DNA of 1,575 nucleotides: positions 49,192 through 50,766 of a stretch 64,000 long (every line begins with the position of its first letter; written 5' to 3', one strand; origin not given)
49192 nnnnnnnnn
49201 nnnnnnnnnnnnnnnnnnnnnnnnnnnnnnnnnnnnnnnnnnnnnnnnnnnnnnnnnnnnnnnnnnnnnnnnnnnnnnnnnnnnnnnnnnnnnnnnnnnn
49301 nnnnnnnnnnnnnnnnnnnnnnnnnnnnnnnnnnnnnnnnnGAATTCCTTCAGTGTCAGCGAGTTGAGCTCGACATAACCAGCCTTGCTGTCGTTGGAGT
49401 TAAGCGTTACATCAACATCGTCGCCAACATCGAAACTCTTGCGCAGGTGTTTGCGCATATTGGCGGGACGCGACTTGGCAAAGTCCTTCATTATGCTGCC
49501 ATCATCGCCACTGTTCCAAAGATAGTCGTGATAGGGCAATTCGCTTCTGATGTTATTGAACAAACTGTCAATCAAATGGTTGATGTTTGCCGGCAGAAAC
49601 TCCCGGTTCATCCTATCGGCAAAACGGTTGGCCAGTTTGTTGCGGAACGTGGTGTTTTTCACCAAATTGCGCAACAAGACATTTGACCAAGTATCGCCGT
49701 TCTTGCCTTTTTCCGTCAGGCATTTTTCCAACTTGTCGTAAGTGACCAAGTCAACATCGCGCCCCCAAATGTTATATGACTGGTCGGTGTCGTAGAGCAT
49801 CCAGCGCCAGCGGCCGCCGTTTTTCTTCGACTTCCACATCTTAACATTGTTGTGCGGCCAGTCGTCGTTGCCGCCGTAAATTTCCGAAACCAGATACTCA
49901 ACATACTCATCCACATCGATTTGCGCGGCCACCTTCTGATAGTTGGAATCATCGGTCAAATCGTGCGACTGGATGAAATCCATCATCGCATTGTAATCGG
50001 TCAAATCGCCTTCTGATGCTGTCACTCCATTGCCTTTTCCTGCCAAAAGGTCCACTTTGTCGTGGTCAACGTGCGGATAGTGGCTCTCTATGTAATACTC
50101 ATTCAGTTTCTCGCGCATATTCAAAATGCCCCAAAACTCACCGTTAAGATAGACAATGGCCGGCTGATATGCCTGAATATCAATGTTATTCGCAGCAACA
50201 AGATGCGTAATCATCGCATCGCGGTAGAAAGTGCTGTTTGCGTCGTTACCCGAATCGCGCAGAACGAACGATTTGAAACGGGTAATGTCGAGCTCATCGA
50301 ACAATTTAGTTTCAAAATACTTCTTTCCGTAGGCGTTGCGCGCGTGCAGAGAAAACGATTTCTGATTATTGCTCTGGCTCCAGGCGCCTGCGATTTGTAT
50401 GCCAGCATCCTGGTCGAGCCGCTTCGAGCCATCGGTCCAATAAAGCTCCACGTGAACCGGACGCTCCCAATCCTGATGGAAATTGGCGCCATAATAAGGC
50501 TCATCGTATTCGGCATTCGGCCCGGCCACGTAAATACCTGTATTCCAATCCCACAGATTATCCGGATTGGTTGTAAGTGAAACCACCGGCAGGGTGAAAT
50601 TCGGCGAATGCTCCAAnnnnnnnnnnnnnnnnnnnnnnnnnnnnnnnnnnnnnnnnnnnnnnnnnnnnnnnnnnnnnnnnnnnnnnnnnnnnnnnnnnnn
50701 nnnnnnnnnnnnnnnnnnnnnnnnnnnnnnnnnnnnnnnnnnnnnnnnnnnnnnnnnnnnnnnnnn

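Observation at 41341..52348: Tandem triplication of T9SS-exported lamin-tail/CotH-kinase-like proteins, preceded by a secreted START-like protein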

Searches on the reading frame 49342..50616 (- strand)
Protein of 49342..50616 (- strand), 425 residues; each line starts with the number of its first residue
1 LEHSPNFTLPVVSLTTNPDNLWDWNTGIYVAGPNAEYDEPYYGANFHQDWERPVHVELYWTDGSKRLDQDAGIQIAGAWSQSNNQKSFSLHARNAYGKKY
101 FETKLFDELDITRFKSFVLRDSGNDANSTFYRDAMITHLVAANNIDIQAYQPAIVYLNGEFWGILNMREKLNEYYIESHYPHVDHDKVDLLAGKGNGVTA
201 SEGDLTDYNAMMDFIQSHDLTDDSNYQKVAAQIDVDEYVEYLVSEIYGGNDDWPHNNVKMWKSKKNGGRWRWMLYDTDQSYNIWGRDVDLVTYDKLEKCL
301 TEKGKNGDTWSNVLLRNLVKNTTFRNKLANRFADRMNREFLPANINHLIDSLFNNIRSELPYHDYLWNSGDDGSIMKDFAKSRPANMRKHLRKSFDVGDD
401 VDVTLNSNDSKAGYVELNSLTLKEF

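Call 34: search_solved_structures(query=window:49342-50616:-, max_evalue=10, show_alignments=3)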
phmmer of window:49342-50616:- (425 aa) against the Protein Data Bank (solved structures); distinct sequences matched with E-value up to 10: 3.
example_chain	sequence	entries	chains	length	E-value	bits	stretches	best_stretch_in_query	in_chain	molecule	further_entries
2b67_A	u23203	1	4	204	0.11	14.9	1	9-110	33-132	COG0778: Nitroreductase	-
2j8a_A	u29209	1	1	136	0.55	12.6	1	351-409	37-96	HISTONE-LYSINE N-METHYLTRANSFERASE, H3 LYSINE-4 SPECIFIC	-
7nka_F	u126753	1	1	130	0.61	12.5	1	111-169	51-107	NB8206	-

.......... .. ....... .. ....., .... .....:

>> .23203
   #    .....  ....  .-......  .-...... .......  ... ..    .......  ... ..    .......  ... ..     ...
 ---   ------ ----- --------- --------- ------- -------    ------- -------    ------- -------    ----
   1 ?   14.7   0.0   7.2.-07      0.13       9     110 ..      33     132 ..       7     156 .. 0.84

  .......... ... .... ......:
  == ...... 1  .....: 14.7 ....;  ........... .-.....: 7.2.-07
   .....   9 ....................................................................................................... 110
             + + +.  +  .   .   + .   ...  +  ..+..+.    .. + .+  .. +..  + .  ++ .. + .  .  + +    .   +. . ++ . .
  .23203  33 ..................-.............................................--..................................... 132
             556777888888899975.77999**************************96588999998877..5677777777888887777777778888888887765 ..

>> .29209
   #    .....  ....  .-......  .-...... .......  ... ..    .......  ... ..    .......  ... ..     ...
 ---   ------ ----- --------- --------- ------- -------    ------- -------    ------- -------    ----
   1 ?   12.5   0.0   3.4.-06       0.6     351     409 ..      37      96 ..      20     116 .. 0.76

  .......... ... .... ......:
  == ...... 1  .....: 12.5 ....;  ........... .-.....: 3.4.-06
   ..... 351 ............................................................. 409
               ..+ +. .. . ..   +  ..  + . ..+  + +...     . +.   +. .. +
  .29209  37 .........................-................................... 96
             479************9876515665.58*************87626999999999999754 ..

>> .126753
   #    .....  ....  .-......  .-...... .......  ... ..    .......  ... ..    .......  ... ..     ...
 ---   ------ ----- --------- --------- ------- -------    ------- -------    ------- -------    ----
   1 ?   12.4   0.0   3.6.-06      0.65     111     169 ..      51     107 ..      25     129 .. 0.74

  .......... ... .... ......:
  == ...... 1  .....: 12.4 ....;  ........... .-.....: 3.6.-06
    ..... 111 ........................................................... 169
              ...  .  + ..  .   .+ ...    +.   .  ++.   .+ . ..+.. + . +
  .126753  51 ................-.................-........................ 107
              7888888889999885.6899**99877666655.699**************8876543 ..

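Call 45: predict_structure(alignment_id=A3)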
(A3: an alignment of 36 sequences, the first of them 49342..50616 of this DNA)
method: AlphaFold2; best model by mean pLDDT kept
length: 425 residues; sequences in the alignment: 36
mean_pLDDT: 84.5   pTM: 0.86
mean pLDDT of the five models: 84.5, 83.7, 81.8, 81.7, 80.2
residues with pLDDT >= 90: 206; 70-90: 146; 50-70: 68; < 50: 5
segments of 3 or more residues with pLDDT < 50: none
pLDDT, mean of each block of 10 residues (from residue 1): 68 95 84 69 62 95 93 81 78 95 91 92 65 86 90 91 88 93 93 78 92 95 97 95 93 82 91 89 72 88 76 92 93 89 92 86 64 85 92 88 70 61 49
secondary structure, 60 per line:
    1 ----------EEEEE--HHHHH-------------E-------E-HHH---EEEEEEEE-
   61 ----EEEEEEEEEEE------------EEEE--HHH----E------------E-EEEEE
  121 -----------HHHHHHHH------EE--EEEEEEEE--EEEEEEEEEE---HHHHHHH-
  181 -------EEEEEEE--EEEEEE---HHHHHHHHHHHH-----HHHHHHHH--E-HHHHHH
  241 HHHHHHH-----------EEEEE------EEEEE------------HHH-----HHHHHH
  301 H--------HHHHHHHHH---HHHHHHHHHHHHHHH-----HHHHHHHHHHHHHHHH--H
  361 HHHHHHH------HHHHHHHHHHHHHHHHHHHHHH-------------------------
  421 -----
elements in order: E11-15 H18-22 E52-59 E65-75 E88-91 E116-120 H132-139 E150-157 E160-169 H173-179 E188-194 E197-202 H206-217 H223-230 H235-247 E259-263 E270-274 H295-301 H310-318 H322-336 H342-357 H360-367 H374-395

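Call 49: fold_search(model_id=the predicted structure, library=pdb)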
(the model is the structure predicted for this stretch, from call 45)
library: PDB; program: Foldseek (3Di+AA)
matches with E <= 10: 179; with E <= 0.001: 4
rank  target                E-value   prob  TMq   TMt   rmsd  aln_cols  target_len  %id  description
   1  5jd9                  1.9e-13  1.00  0.64  0.75   4.3       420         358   13  Bacillus cereus CotH kinase (released 2016-05-18)
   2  5jda                  2.3e-13  1.00  0.64  0.74   4.3       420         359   13  Bacillus cereus CotH kinase plus Mg2+/AMP (released 2016-05-18)
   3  3akk_A                2.7e-04  1.00  0.29  0.38  10.6       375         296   10  Crystal structure of A Helicobacter pylori proinflammatory kinase CtkA (released 2010-12-01)
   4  5t8f_A                6.1e-04  0.98  0.28  0.15  11.1       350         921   12  p110delta/p85alpha with taselisib (GDC-0032) (released 2017-01-11)
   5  5dxu_A                2.9e-03  0.92  0.28  0.15  11.2       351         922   12  p110delta/p85alpha with GDC-0326 (released 2016-01-27)
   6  6pyu_A                4.0e-03  0.95  0.29  0.15  11.2       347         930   10  Human PI3Kdelta in complex with Compound 4-2 ((3S)-1'-(cyclopropanecarbonyl)-5-(quinoxalin-6-yl)spiro[indole-3,2'-pyrr (released 2019-08-28)
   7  4ovv_A                4.2e-03  0.94  0.31  0.16  10.1       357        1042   10  Crystal Structure of PI3Kalpha in complex with diC4-PIP2 (released 2014-09-03)
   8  3akk_C                4.7e-03  0.96  0.30  0.41  10.1       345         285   13  Crystal structure of A Helicobacter pylori proinflammatory kinase CtkA (released 2010-12-01)
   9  8tsd_A                1.0e-02  0.84  0.30  0.16  10.0       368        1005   11  Human PI3K p85alpha/p110alpha bound to RLY-2608 (released 2023-11-22)
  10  5sxf_A                1.2e-02  0.89  0.30  0.15   9.9       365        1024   11  Crystal Structure of PI3Kalpha in complex with fragment 9 (released 2017-02-15)
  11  2wiu_A                1.3e-02  0.80  0.26  0.26  14.3       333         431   11  Mercury-modified bacterial persistence regulator hipBA (released 2009-07-28)
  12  7r9y                  1.7e-02  0.69  0.27  0.15  12.4       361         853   11  Structure of PIK3CA with covalent inhibitor 22 (released 2022-04-06)
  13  5sxa_A                2.2e-02  0.80  0.30  0.15  11.8       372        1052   11  Crystal Structure of PI3Kalpha in complex with fragment 10 (released 2017-02-15)
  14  3hiz_A                2.2e-02  0.63  0.26  0.13  11.7       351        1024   10  Crystal structure of p110alpha H1047R mutant in complex with niSH2 of p85alpha (released 2009-09-29)
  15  3tpd                  2.5e-02  0.63  0.25  0.26  12.2       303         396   12  Structure of pHipA, monoclinic form (released 2012-10-03)
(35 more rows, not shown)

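Call 50: search_solved_structures(query=A3, max_evalue=10, show_alignments=0)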
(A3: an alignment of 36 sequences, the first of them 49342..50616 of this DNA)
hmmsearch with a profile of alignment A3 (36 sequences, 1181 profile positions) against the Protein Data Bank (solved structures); distinct sequences matched with E-value up to 10: 15.
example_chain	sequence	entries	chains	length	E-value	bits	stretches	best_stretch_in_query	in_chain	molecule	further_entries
6q63_A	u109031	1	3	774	2.4e-05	25.3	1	371-420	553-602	Beta-hexosaminidase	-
6r60_A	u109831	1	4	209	0.0011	19.7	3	1011-1065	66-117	WD-40 repeat protein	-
8ayr_A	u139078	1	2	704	0.0016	19.2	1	366-418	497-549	Coagulation factor 5/8 type domain protein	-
5jd9_A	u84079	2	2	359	0.0043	17.8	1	528-827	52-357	Spore coat protein H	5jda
6r5y_A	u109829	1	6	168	0.0048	17.6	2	1011-1065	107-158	WD-40 repeat protein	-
2ymu_A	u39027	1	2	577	0.0061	17.3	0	1011-1068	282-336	WD-40 REPEAT PROTEIN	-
6r5z_A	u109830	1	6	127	0.038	14.7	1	1011-1065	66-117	9-bladed beta-propeller formed by three 3-bladed fragments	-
3gef_A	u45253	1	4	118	0.23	12.1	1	33-96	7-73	Lamin-A/C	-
11xu_G1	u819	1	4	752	0.34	11.5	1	372-435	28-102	Double zinc ribbon and ankyrin repeat-containing protein 1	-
1ufg_A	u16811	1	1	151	0.7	10.5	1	34-96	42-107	Lamin A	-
6r5x_A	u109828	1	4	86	0.76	10.4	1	1011-1065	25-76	WD-40 repeat protein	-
3w5m_A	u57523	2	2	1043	1.7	9.2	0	113-200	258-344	Putative rhamnosidase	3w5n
3vnx_A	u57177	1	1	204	1.8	9.1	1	146-221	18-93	ferritin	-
7bel_H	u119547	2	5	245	2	9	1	302-401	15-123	COVOX-88 heavy chain | COVOX-88 Fab heavy chain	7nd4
2g0w_A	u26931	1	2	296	2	9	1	988-1041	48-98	Lmo2234 protein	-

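Call 52: search_solved_structures(query=A3, max_evalue=0.005, show_alignments=4)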
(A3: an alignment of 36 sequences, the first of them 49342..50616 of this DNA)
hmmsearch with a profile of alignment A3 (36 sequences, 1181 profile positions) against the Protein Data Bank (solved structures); distinct sequences matched with E-value up to 0.005: 5.
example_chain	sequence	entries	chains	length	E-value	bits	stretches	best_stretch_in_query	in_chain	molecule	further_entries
6q63_A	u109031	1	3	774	2.4e-05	25.3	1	371-420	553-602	Beta-hexosaminidase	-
6r60_A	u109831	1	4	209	0.0011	19.7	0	1011-1065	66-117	WD-40 repeat protein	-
8ayr_A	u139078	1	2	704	0.0016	19.2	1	366-418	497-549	Coagulation factor 5/8 type domain protein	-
5jd9_A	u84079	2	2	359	0.0043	17.8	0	528-827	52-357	Spore coat protein H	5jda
6r5y_A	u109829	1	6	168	0.0048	17.6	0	1011-1065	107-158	WD-40 repeat protein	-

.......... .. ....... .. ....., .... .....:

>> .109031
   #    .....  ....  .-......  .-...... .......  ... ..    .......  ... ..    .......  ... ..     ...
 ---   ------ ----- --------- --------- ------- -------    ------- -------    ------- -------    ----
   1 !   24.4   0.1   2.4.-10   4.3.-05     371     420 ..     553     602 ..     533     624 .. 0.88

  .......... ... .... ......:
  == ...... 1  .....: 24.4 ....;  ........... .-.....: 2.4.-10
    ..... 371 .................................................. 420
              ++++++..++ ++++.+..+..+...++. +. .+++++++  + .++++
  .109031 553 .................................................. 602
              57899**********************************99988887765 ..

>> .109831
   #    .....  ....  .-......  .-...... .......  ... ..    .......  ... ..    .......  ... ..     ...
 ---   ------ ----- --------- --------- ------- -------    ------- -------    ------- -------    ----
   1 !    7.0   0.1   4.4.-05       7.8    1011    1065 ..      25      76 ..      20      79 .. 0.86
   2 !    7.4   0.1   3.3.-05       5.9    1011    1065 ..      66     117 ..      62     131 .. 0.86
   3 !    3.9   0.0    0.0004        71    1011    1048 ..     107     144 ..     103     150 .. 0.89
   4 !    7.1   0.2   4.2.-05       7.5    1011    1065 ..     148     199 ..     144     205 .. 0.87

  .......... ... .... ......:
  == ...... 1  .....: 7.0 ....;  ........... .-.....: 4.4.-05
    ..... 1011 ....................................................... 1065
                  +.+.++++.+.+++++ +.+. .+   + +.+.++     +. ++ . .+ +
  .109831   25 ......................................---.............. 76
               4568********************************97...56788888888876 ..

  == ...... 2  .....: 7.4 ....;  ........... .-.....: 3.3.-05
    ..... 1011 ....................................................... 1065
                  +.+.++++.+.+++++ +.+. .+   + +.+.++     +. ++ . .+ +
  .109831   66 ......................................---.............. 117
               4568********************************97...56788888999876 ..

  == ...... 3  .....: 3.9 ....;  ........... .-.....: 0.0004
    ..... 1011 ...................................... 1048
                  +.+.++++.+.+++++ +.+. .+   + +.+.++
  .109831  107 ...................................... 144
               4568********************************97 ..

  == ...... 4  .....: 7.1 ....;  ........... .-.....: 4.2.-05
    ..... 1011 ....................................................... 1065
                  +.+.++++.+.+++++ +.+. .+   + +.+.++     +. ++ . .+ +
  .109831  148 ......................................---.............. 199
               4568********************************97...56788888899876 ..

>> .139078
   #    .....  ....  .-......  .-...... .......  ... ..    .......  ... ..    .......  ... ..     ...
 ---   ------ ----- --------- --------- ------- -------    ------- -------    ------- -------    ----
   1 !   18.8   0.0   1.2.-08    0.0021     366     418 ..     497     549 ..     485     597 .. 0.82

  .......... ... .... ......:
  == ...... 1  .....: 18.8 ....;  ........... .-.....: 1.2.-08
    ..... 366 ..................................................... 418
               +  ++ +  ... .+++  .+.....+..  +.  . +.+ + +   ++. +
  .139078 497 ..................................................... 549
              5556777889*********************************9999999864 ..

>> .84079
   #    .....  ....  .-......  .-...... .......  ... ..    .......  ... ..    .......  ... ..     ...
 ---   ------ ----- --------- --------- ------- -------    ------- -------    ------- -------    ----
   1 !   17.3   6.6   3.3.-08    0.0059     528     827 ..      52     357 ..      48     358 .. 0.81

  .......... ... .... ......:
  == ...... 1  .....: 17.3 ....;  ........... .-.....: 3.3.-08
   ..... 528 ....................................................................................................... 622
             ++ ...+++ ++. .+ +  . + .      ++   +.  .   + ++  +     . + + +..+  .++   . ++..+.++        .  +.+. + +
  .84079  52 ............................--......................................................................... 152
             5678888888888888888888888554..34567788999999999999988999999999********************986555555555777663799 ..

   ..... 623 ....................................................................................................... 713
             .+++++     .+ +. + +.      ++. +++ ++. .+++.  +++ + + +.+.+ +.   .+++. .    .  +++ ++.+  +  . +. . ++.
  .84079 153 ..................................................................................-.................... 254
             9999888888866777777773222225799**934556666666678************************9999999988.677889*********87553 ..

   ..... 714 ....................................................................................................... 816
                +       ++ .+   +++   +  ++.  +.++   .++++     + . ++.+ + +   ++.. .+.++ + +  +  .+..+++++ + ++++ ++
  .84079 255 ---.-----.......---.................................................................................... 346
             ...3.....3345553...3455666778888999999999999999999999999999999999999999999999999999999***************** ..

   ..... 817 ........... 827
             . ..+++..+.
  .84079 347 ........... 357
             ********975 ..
